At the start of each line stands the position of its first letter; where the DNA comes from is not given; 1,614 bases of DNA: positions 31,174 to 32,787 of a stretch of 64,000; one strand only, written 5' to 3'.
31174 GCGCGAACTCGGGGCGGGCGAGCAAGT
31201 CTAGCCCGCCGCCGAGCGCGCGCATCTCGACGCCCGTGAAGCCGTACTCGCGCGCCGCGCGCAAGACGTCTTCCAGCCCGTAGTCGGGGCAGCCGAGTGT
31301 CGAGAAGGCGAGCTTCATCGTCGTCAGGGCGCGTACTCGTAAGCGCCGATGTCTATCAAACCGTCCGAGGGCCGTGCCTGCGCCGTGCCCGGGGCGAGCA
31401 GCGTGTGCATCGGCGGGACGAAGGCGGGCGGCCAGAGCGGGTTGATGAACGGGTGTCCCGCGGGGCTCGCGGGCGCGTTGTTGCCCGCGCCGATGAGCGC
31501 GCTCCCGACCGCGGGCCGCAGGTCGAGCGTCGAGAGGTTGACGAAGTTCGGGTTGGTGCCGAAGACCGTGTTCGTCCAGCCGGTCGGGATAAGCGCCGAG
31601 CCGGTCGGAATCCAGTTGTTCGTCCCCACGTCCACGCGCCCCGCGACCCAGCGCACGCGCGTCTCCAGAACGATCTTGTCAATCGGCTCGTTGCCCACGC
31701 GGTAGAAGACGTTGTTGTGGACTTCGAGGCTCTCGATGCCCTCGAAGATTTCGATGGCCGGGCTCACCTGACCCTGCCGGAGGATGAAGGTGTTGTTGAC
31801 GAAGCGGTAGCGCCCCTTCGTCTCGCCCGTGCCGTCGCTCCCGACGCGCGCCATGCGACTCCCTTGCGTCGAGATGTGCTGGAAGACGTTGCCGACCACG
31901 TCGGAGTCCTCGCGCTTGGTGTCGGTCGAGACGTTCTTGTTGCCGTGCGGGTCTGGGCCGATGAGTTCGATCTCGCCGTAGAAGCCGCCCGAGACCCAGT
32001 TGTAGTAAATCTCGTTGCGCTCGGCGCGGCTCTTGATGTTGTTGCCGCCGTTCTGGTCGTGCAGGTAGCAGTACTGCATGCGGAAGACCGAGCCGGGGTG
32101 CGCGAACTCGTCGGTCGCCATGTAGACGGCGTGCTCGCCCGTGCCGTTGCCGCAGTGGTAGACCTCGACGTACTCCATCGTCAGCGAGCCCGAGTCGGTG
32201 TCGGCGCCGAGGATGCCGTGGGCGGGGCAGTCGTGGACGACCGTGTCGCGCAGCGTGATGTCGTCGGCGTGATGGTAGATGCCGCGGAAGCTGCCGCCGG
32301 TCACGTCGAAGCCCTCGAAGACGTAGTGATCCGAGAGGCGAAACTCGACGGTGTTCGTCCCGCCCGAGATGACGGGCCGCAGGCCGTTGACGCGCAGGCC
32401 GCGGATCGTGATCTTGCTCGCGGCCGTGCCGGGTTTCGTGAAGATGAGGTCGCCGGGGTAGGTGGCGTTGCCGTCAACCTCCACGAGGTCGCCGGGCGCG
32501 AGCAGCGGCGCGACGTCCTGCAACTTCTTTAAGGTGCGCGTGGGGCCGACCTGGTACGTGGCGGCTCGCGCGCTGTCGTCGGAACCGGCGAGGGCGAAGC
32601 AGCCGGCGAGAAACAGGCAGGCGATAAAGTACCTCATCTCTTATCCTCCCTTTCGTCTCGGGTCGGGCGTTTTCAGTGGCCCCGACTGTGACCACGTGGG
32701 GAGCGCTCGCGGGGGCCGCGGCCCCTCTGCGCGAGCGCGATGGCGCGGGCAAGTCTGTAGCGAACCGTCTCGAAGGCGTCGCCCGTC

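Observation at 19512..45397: Sixteen-gene, roughly 26-kb co-directional operon built mostly from uncharacterised enzyme families (main candidate for an undescribed catabolic system)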

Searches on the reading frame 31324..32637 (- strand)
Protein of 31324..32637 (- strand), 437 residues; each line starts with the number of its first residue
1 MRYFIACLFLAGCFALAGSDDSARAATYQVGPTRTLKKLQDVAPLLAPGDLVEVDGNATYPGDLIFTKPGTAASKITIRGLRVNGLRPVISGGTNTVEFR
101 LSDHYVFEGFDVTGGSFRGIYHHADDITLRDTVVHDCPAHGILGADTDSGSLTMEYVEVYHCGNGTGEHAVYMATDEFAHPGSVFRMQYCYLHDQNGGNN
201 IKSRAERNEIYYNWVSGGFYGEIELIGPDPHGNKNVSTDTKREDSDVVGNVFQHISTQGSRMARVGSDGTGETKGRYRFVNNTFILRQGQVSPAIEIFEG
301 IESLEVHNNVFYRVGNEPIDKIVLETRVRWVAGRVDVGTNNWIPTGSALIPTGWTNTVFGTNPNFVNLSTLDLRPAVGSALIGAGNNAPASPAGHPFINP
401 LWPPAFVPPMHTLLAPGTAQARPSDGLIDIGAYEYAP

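Call 5: search_protein_families(library=pfam, proteins=[window:31324-32637:-], max_evalue=0.01)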
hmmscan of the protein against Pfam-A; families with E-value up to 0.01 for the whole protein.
window:31324-32637:- (437 aa): 0 families

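Call 7: search_protein_families(library=ncbifam, proteins=[window:31324-32637:-], max_evalue=0.001)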
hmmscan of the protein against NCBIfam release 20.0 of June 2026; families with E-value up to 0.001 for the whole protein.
window:31324-32637:- (437 aa): 0 families

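Call 32: find_homologous_proteins(query=window:31324-32637:-, max_evalue=0.001)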
Query window:31324-32637:- (437 aa): 2259 proteins with E <= 0.001 among 8000 candidates; the best 120 are listed.
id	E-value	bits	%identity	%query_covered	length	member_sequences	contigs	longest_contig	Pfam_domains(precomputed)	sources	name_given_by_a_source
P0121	7.3e-290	979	96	100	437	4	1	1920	-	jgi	jgi:hypothetical protein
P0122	9.2e-284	959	94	100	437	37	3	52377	-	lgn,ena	-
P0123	1.0e-268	910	88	100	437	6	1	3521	-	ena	-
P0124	1.5e-268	909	87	100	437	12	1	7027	-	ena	-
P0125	7.1e-263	890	87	98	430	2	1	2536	-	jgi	jgi:hypothetical protein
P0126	1.4e-262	889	86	100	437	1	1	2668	-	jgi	jgi:hypothetical protein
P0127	2.6e-261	885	85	100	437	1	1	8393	-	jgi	jgi:hypothetical protein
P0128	2.0e-258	876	85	100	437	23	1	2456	-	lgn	-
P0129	1.7e-254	863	86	100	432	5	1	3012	-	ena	-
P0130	5.0e-254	861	85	100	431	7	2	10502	PF13229.13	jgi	jgi:hypothetical protein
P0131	5.0e-254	861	86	100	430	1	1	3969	-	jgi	jgi:hypothetical protein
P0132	1.7e-248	843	82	100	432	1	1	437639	PF13229.13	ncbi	ncbi:MAG: hypothetical protein ACJ74W_07360 [Pyrinomonadaceae bacterium]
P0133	1.8e-247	840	83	100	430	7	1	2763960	-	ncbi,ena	-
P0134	5.1e-247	838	82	100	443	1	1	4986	-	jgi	jgi:hypothetical protein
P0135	8.5e-247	837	82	100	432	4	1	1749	-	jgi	-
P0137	3.3e-245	832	82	100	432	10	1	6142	PF13229.13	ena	-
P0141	1.4e-244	830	81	100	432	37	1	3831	PF13229.13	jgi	jgi:hypothetical protein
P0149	1.8e-243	826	80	100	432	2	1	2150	PF13229.13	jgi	jgi:hypothetical protein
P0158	6.2e-242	821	80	100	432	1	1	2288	PF13229.13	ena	-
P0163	2.3e-240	816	81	100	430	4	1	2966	PF13229.13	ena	-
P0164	2.8e-240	816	80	100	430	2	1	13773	PF13229.13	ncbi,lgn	-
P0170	3.3e-239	812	80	100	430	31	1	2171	PF13229.13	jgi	jgi:hypothetical protein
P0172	2.3e-238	810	81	100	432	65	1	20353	PF13229.13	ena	-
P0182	5.5e-221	752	82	91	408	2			PF13229.13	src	-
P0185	1.8e-207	708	73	100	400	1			PF13229.13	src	-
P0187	1.2e-199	682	83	80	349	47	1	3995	PF13229.13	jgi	jgi:hypothetical protein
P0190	1.3e-170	586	80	73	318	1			PF13229.13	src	-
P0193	1.6e-158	546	61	95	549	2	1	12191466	-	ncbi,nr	ncbi:hypothetical protein [Labilithrix luteola]|nr:hypothetical protein [Labilithrix luteola]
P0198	9.2e-156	537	59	95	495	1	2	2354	PF13229.13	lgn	-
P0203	1.9e-154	533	59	97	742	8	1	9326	PF13229.13,PF00395.26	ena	-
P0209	1.9e-153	530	57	94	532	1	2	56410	PF13229.13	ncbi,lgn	-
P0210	2.7e-153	529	60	94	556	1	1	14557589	PF13229.13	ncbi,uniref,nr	ncbi:hypothetical protein SOCE26_007560 [Sorangium cellulosum]|uniref:Uncharacterized protein n=1 Ta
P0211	2.9e-153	529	59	95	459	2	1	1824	PF13229.13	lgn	-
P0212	6.0e-153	528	58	94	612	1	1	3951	PF13229.13,PF00801.27,PF18911.7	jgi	jgi:hypothetical protein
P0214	7.2e-153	528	58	98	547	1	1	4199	PF13229.13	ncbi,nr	ncbi:MAG TPA: right-handed parallel beta-helix repeat-containing protein, partial [Thermoanaerobacul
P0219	3.0e-152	526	57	95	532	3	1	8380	PF13229.13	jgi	jgi:hypothetical protein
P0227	5.4e-151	522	57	99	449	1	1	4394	PF13229.13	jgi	jgi:hypothetical protein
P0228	5.7e-151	521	58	94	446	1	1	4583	PF13229.13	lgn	-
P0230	9.0e-151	521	56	97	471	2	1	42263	PF13229.13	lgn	-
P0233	1.3e-150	520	58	93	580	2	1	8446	PF13229.13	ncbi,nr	ncbi:MAG: right-handed parallel beta-helix repeat-containing protein, partial [Thermoanaerobaculacea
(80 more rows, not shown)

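Call 46: predict_structure(alignment_id=A2)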
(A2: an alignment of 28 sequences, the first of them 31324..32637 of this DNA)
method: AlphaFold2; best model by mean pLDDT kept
length: 437 residues; sequences in the alignment: 28
mean_pLDDT: 87.2   pTM: 0.87
mean pLDDT of the five models: 87.2, 87.1, 86.8, 79.2, 76.2
residues with pLDDT >= 90: 260; 70-90: 126; 50-70: 43; < 50: 8
segments of 3 or more residues with pLDDT < 50: 17-23
pLDDT, mean of each block of 10 residues (from residue 1): 63 52 76 94 94 97 95 96 96 94 95 91 96 95 91 97 89 87 92 90 91 89 82 58 85 86 82 81 91 87 92 92 87 87 96 94 91 92 88 74 80 87 79 85
secondary structure, 60 per line:
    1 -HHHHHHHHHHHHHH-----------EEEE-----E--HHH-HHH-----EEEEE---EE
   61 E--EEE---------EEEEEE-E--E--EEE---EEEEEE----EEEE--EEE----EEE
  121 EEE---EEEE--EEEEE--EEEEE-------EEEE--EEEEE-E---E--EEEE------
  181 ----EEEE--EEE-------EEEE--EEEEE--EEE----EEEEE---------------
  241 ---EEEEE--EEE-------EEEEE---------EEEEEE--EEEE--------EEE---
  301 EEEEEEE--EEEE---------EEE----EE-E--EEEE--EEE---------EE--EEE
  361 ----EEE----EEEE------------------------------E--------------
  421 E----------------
elements in order: H2-15 E27-30 E51-55 E59-61 E64-66 E76-81 E89-91 E95-100 E105-108 E111-113 E118-123 E127-130 E133-137 E140-144 E152-155 E158-162 E171-174 E185-188 E191-193 E201-204 E207-211 E214-216 E221-225 E244-248 E251-253 E261-265 E275-280 E283-286 E295-297 E301-307 E310-313 E323-325 E336-339 E342-344 E358-360 E365-367 E372-375

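Call 49: fold_search(model_id=the predicted structure, library=pdb)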
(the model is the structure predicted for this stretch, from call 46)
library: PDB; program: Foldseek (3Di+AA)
matches with E <= 10: 359; with E <= 0.001: 33
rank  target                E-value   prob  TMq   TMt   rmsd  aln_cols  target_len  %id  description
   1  7v6i_A                5.4e-08  1.00  0.47  0.37   9.7       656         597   12  Crystal structure of lacto-N-biosidase BsaX from Bifidobacterium saguini, lacto-N-biose complex (released 2022-02-09)
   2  7v6m_A                6.2e-08  1.00  0.42  0.34  11.1       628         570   12  Crystal structure of lacto-N-biosidase TnX from Tynzenella nexilis, lacto-N-biose complex (released 2022-02-09)
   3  5gqc_A                2.2e-07  1.00  0.47  0.38   9.6       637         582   13  Crystal structure of lacto-N-biosidase LnbX from Bifidobacterium longum subsp. longum, ligand-free form (released 2017-04-19)
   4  5gqc_D                6.0e-07  1.00  0.47  0.38  10.0       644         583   13  Crystal structure of lacto-N-biosidase LnbX from Bifidobacterium longum subsp. longum, ligand-free form (released 2017-04-19)
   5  1ru4                  8.3e-07  1.00  0.52  0.56   8.1       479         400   14  Crystal structure of pectate lyase Pel9A (released 2004-04-13)
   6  5olr_A                5.3e-06  1.00  0.52  0.53   5.9       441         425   13  Rhamnogalacturonan lyase (released 2017-11-29)
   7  8bwk_D                5.5e-06  1.00  0.40  0.27   8.5       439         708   11  Metagenomic derived PL6 alginate lyase (released 2023-12-20)
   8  6kfn                  5.8e-06  1.00  0.40  0.56   9.4       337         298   16  Crystal structure of alginate lyase from Paenibacillus sp. str. FPU-7 (released 2019-10-30)
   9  8bwk_A                8.8e-06  1.00  0.33  0.22  14.4       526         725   10  Metagenomic derived PL6 alginate lyase (released 2023-12-20)
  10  5olr_C                1.5e-05  1.00  0.52  0.53   5.8       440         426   14  Rhamnogalacturonan lyase (released 2017-11-29)
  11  5olq_C                3.7e-05  1.00  0.51  0.52   6.0       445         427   13  Rhamnogalacturonan lyase (released 2017-11-29)
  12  7o7a_B                5.6e-05  1.00  0.38  0.41  10.4       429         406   11  Structure of the PL6 family alginate lyase Pedsa0632 from Pseudopedobacter saltans (released 2021-07-28)
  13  8bwk_B                6.7e-05  1.00  0.47  0.30  11.6       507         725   11  Metagenomic derived PL6 alginate lyase (released 2023-12-20)
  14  8bwk_C                9.3e-05  1.00  0.36  0.24  14.2       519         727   10  Metagenomic derived PL6 alginate lyase (released 2023-12-20)
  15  7o84_A                1.1e-04  1.00  0.43  0.45   9.5       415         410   11  Structure of the PL6 family alginate lyase Pedsa0632 from Pseudopedobacter saltans in complex with substrate (released 2021-07-28)
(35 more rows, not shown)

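Call 78: find_encoding_contigs(protein=P0193, flank=8000, max_places=1)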
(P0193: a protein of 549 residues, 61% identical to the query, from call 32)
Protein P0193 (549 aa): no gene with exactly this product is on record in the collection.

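Call 79: find_encoding_contigs(protein=P0210, flank=8000, max_places=1)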
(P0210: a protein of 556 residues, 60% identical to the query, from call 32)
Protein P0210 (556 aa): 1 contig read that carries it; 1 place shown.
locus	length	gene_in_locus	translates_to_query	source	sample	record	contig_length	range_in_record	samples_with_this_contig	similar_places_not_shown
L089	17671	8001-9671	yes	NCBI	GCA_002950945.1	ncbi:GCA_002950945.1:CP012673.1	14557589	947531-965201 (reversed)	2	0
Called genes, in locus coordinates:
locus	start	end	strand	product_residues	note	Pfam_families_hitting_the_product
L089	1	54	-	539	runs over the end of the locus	PF09286:Pro-kuma_activ, PF00082:Peptidase_S8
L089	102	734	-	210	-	-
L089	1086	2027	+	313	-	PF02574:S-methyl_trans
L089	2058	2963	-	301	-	PF00551:Formyl_trans_N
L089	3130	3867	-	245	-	PF00300:His_Phos_1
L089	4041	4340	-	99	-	-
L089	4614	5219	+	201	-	-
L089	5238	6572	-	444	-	PF03448:MgtE_N, PF00571:CBS, PF01769:MgtE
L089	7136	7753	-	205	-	PF02545:Maf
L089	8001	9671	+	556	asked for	PF13229:Beta_helix (faint)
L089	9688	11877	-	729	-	PF00982:Glyco_transf_20, PF02358:Trehalose_PPase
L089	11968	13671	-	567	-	PF03109:ABC1 (faint), PF00069:Pkinase, PF07714:PK_Tyr_Ser-Thr, PF01636:APH (faint), PF08308:PEGA (weak)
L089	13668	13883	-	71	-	-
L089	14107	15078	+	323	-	-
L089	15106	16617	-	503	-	-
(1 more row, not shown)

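Call 81: fold_search(model_id=the predicted structure, library=viral)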
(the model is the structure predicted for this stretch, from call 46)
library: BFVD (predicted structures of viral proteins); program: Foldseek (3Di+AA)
matches with E <= 10: 818; with E <= 0.001: 30
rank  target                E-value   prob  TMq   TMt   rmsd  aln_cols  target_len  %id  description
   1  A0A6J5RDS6            4.2e-10  1.00  0.60  0.40   6.2       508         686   18  Right handed beta helix region [uncultured Caudovirales phage]
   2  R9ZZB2                1.2e-07  1.00  0.33  0.20  11.7       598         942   12  Structural protein [Cellulophaga phage phi17:2]
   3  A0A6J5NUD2            6.3e-07  1.00  0.49  0.42  10.6       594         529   11  Right handed beta helix domain-containing protein [uncultured Caudovirales phage]
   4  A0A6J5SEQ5            2.7e-05  1.00  0.48  0.42   9.6       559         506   12  Uncharacterized protein [uncultured Caudovirales phage]
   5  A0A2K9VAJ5            2.9e-05  1.00  0.32  0.27  14.3       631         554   10  Uncharacterized protein [Klebsiella phage vB_KpnM_KpS110]
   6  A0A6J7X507            3.2e-05  1.00  0.43  0.29   8.3       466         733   14  Uncharacterized protein [uncultured Caudovirales phage]
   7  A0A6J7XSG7            7.1e-05  1.00  0.42  0.33   9.8       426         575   12  Pectate lyase superfamily protein [uncultured Caudovirales phage]
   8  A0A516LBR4            7.5e-05  1.00  0.40  0.43   7.6       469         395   13  (no name in the UniProt tables at hand)
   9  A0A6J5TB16            8.2e-05  1.00  0.40  0.28  13.0       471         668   12  Pectate lyase superfamily protein [uncultured Caudovirales phage]
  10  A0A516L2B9            1.6e-04  1.00  0.42  0.53   7.5       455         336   12  (no name in the UniProt tables at hand)
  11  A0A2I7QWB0            2.3e-04  1.00  0.38  0.25  12.7       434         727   14  (no name in the UniProt tables at hand)
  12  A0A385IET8            2.3e-04  1.00  0.37  0.20   9.8       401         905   13  Tail fiber protein [Escherichia phage PD38]
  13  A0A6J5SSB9            3.4e-04  1.00  0.34  0.33  14.4       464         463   13  Pectate lyase superfamily protein [uncultured Caudovirales phage]
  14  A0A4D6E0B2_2          4.8e-04  1.00  0.44  0.20   9.3       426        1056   12  (no name in the UniProt tables at hand)
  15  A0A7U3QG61            5.5e-04  1.00  0.38  0.18  11.0       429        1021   12  Tail fibers protein [Escherichia phage ES17]
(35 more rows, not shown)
